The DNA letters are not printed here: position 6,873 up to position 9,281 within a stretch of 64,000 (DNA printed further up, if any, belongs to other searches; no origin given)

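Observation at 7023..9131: EEP-like passenger fused to an outer-membrane beta-barrel, a possible autotransporter/PlpD-like secretion unit with a degenerate catalytic site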

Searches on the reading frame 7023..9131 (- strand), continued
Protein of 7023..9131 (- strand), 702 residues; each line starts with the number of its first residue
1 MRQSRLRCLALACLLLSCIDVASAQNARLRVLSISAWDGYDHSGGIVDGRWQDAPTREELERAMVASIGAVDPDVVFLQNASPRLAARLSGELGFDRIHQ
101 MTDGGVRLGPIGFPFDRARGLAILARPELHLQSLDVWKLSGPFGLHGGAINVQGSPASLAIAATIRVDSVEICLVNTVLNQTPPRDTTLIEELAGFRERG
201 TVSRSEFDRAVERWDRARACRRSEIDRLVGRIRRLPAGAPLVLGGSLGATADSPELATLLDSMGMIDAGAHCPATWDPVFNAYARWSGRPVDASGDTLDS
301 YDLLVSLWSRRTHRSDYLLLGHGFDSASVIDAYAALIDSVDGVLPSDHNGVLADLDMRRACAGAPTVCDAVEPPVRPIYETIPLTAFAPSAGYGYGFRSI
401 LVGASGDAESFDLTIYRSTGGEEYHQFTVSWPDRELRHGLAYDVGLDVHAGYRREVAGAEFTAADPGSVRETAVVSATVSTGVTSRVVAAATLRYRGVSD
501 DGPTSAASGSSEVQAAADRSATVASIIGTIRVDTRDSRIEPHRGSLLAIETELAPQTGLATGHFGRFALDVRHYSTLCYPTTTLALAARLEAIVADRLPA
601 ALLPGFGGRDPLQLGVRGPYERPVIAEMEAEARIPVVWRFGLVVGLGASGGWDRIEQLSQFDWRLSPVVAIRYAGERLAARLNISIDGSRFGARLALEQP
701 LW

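Call 34: search_solved_structures(query=A1, max_evalue=1, show_alignments=4)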
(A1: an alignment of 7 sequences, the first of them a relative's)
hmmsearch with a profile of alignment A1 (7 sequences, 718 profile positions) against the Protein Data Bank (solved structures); distinct sequences matched with E-value up to 1: 24.
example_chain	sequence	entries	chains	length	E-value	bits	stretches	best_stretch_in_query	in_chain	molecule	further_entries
9ccg_A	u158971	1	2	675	8.9e-10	40.5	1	541-671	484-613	POTRA domain-containing protein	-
4f1h_A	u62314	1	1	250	2e-06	29.4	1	215-295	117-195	Tyrosyl-DNA phosphodiesterase 2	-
4f1h_B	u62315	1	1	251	2.1e-06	29.4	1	215-295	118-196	Tyrosyl-DNA phosphodiesterase 2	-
4fpv_A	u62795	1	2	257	2.3e-06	29.3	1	215-295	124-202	Tyrosyl-DNA phosphodiesterase 2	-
6ca4_A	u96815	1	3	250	2.9e-06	28.9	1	215-295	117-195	Tyrosyl-DNA phosphodiesterase 2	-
6mal_A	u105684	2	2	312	8.6e-05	24.1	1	196-259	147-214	Nocturnin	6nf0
6bt1_A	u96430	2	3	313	8.6e-05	24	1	196-259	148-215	Nocturnin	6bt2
4gyz_A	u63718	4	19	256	0.00011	23.7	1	215-296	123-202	Tyrosyl-DNA phosphodiesterase 2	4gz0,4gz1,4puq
5ht2_A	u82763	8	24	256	0.00011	23.7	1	215-296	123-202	Tyrosyl-DNA phosphodiesterase 2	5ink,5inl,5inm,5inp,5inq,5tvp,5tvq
4gz2_A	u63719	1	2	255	0.00011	23.7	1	215-296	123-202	Tyrosyl-DNA phosphodiesterase 2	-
5inn_A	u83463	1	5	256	0.00019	22.9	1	215-296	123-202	Tyrosyl-DNA phosphodiesterase 2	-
5j3z_A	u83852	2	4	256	0.00028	22.4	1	215-296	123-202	Tyrosyl-DNA phosphodiesterase 2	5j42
5j3p_A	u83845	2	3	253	0.00035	22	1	215-295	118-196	Tyrosyl-DNA phosphodiesterase 2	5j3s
5ino_A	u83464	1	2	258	0.00039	21.9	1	215-295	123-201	Tyrosyl-DNA phosphodiesterase 2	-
3i41_A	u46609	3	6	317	0.0057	18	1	220-298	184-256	Beta-hemolysin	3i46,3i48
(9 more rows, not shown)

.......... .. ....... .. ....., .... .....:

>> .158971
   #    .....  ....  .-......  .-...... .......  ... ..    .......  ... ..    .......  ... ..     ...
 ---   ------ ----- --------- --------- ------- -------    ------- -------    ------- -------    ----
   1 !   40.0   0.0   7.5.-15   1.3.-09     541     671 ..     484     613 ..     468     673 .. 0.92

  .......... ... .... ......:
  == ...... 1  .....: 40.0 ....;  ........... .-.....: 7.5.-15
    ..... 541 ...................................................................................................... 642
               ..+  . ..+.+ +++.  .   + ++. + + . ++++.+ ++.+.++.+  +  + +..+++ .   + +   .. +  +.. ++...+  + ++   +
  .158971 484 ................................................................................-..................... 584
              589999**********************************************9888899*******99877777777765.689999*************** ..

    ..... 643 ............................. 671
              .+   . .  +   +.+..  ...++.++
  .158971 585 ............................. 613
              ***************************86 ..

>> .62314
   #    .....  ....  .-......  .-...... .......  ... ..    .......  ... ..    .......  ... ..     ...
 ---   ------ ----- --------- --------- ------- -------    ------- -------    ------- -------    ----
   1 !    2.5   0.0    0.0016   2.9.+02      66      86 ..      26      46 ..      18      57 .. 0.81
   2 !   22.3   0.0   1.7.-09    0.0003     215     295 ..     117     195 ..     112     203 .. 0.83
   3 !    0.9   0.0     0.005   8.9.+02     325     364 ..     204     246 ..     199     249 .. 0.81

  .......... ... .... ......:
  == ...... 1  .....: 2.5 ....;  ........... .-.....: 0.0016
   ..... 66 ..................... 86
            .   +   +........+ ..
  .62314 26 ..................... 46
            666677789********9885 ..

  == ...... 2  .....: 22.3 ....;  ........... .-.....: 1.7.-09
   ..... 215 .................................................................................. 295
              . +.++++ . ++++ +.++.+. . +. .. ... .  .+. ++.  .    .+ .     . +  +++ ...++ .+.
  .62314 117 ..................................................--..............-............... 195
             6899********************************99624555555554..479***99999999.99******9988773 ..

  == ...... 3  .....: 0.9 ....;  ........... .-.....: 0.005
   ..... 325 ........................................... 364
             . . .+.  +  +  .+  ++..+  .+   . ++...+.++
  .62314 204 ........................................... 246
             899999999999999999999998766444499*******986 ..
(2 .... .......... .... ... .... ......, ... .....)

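Call 36: search_protein_representatives(alignment_id=A1)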
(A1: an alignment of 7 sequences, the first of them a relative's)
Query: 7 sequences, 718 profile positions. Proteins with E-value up to 0.001 (for the whole library): 6744; up to 1e-10: 1929; up to 1e-30: 323. The best 150 are listed.
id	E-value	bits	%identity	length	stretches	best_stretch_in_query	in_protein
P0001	0.0e+00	1064.9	-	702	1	1-718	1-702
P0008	0.0e+00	1060.7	-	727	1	7-718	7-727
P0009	4.6e-263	891.1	-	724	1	17-718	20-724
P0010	3.7e-260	881.5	-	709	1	12-718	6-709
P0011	1.4e-257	873.0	-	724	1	23-718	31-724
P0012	2.2e-239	812.8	-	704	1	14-718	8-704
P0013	3.0e-235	799.1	-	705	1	21-718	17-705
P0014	2.5e-232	789.5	-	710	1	13-718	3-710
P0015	3.1e-229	779.3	-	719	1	1-718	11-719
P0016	7.3e-226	768.1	-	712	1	14-718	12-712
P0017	1.6e-224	763.7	-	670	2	222-718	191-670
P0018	5.5e-217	738.8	-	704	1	21-718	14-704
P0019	6.6e-217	738.5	-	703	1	15-718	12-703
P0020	2.5e-214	730.0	-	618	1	100-718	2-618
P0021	2.0e-208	710.5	-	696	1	7-718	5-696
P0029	1.2e-184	631.9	-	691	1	24-718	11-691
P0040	4.9e-130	451.3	-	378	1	13-371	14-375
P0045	2.0e-122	426.2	-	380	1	2-376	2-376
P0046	4.4e-121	421.8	-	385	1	373-718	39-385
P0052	1.1e-104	367.5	-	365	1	11-370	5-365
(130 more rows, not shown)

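Call 39: predict_structure(alignment_id=A1)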
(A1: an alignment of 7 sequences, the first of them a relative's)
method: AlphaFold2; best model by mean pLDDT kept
length: 702 residues; sequences in the alignment: 7
mean_pLDDT: 59.1   pTM: 0.50
mean pLDDT of the five models: 59.1, 58.3, 50.7, 46.9, 33.5
residues with pLDDT >= 90: 19; 70-90: 199; 50-70: 251; < 50: 233
segments of 3 or more residues with pLDDT < 50: 16-26, 40-50, 103-117, 142-156, 181-187, 250-252, 269-298, 308-313, 368-407, 417-419, 458-467, 502-518, 557-562, 597-621, 675-679, 687-702
pLDDT, mean of each block of 10 residues (from residue 1): 62 51 57 72 36 68 87 89 79 85 36 39 88 72 35 50 82 80 46 60 69 62 75 76 71 59 58 37 36 45 50 60 77 72 68 81 55 30 28 42 43 51 56 54 67 52 42 69 77 68 40 40 73 67 76 58 67 71 73 55 32 29 64 64 67 66 60 51 47 39 26
secondary structure, 60 per line:
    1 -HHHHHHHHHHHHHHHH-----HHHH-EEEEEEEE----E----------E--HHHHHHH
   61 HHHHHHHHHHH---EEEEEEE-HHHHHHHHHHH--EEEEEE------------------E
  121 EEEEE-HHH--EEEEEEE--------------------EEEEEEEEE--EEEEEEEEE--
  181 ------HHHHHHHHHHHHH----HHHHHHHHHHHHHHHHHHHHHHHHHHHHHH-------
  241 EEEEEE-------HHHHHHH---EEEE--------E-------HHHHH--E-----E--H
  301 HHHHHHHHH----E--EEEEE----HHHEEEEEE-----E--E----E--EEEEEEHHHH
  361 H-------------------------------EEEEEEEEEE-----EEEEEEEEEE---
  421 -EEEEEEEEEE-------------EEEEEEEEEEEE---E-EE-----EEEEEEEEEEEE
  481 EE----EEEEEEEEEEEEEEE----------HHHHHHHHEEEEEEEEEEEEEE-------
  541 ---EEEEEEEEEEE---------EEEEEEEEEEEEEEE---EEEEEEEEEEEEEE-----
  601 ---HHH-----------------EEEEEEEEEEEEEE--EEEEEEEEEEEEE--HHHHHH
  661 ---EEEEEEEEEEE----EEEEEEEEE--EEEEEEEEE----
elements in order (helices of 4 or more, strands of 3 or more residues): H2-17 H23-26 E28-35 H54-71 E75-81 H83-93 E96-101 E120-125 E132-138 E159-167 E170-178 H187-199 H204-233 E241-246 H254-260 E264-267 H284-288 H300-309 E317-321 E329-334 E351-356 H357-361 E393-402 E408-417 E422-431 E445-456 E469-482 E487-501 H512-519 E520-533 E544-554 E564-578 E582-595 E624-637 E640-652 H655-660 E664-674 E679-687 E690-698

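Call 48: find_related_loci(query=window:7023-9131:-, collection=metagenome_contigs, flank=4000)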
Query window:7023-9131:- (702 aa) in metagenome_contigs; peptide patterns used: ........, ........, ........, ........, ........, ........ (x = any residue, [..] = any of these).
187 stretches matched a pattern, but none encodes a relative of the query by tblastn (E <= 1e-3).

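Call 61: predict_structure(alignment_id=A2)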
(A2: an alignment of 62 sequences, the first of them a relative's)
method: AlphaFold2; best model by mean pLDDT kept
length: 702 residues; sequences in the alignment: 62
mean_pLDDT: 90.0   pTM: 0.88
mean pLDDT of the five models: 90.0, 88.0, 87.8, 87.8, 87.8
residues with pLDDT >= 90: 515; 70-90: 130; 50-70: 46; < 50: 11
segments of 3 or more residues with pLDDT < 50: 508-511, 700-702
pLDDT, mean of each block of 10 residues (from residue 1): 78 71 72 95 82 93 98 98 96 97 91 87 96 95 91 94 95 97 95 97 98 97 97 96 96 95 97 96 95 95 97 97 96 97 97 97 87 92 86 92 96 95 95 94 96 79 68 96 95 95 58 61 96 93 96 93 94 92 95 88 66 53 89 94 93 91 88 90 80 72 42
secondary structure, 60 per line:
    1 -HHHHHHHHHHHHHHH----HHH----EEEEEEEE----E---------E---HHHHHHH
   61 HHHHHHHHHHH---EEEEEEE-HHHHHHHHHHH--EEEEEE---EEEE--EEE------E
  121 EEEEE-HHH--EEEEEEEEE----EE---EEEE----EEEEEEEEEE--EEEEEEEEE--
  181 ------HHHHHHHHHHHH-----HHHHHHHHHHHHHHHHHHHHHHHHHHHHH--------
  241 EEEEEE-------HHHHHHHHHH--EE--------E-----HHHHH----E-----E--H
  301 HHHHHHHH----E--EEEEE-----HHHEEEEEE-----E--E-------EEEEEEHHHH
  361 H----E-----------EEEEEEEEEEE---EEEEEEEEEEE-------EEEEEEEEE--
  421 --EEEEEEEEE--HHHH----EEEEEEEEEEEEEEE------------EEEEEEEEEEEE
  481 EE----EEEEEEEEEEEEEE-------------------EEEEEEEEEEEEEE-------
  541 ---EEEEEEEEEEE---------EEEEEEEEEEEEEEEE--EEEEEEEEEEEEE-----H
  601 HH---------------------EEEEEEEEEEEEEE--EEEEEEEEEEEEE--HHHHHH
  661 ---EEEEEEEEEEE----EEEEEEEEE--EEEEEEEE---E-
elements in order (helices of 4 or more, strands of 3 or more residues): H2-16 E28-35 H54-71 E75-81 H83-93 E96-101 E105-108 E111-113 E120-125 E132-140 E150-153 E158-167 E170-178 H187-198 H204-232 E241-246 H254-263 H282-286 H300-308 E316-320 E329-334 E351-356 H357-361 E378-388 E392-402 E410-418 E423-431 H434-437 E442-456 E469-482 E487-500 E520-533 E544-554 E564-579 E582-594 E624-637 E640-652 H655-660 E664-674 E679-687 E690-697
